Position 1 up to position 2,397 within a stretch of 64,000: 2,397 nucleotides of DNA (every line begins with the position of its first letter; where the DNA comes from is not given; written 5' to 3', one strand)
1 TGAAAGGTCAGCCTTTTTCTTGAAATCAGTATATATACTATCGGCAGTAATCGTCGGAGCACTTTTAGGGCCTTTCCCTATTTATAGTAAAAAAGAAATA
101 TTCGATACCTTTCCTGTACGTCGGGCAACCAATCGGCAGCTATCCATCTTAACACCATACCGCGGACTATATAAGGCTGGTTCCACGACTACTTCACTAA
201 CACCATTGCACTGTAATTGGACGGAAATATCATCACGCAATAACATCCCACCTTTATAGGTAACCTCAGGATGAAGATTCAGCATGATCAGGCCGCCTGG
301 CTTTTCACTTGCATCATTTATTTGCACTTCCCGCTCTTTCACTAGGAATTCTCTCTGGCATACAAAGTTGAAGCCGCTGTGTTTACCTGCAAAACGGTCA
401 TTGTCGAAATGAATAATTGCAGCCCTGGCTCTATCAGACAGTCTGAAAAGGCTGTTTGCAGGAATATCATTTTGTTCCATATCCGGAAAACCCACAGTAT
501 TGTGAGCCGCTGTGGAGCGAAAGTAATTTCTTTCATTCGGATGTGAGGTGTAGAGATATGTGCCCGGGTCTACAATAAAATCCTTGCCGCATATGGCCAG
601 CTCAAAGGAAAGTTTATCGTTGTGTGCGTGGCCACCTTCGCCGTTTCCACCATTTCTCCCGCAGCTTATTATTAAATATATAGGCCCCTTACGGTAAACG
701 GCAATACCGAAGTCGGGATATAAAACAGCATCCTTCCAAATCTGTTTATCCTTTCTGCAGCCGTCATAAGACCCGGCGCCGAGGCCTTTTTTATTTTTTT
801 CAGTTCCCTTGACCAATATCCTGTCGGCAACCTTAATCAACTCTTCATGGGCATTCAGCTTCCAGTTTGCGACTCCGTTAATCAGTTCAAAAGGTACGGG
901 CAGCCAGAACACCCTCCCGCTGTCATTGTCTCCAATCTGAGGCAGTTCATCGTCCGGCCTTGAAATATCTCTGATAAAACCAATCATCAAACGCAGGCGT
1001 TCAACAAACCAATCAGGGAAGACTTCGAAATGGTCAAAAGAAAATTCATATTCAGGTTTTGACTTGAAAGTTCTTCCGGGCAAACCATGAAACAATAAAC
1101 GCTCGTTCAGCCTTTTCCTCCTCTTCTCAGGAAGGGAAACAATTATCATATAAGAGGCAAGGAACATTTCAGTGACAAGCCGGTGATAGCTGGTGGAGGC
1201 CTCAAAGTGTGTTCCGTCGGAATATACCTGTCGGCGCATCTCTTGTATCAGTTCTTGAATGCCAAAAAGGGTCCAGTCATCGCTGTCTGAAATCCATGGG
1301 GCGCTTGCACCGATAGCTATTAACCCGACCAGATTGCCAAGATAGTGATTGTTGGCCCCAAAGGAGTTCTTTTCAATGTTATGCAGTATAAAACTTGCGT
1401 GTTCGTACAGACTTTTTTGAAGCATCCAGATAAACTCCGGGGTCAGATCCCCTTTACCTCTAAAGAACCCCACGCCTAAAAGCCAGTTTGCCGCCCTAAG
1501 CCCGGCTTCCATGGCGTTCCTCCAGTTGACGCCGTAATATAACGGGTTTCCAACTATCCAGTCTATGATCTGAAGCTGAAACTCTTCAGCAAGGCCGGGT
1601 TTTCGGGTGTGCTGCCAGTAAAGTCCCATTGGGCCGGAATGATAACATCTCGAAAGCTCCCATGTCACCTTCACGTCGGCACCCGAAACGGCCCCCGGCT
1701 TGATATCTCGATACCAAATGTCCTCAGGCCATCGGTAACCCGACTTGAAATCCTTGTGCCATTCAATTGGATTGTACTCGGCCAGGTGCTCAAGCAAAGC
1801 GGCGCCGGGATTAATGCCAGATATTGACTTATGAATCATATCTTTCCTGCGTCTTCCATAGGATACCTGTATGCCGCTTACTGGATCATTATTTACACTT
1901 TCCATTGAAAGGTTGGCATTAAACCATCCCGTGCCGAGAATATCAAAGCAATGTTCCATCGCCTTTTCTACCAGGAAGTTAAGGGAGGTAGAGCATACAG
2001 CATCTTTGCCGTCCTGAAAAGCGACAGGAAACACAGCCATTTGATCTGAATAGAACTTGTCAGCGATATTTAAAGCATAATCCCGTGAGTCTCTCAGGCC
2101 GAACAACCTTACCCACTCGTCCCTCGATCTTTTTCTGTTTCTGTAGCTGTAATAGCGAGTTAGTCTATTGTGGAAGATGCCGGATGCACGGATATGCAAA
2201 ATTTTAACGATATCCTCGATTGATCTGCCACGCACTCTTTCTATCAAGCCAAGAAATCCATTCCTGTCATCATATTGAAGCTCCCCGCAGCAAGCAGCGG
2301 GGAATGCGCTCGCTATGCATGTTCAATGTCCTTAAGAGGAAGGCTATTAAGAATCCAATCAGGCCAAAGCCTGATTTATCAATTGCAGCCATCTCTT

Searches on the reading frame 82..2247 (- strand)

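Call 59: search_protein_families(library=pfam, proteins=[window:82-2247:-], max_evalue=0.00001)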
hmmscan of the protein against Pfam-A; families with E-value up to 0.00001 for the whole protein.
window:82-2247:- (721 aa): 2 families
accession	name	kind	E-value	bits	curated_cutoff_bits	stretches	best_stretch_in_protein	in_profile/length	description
PF07940.18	Hepar_II_III_C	-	6.5e-30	104.8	24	1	507-704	6-218/237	Heparinase II/III-like, C-terminal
PF16889.11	Hepar_II_III_N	-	5.2e-27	95.5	22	1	173-366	80-270/340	Heparinase II/III N-terminus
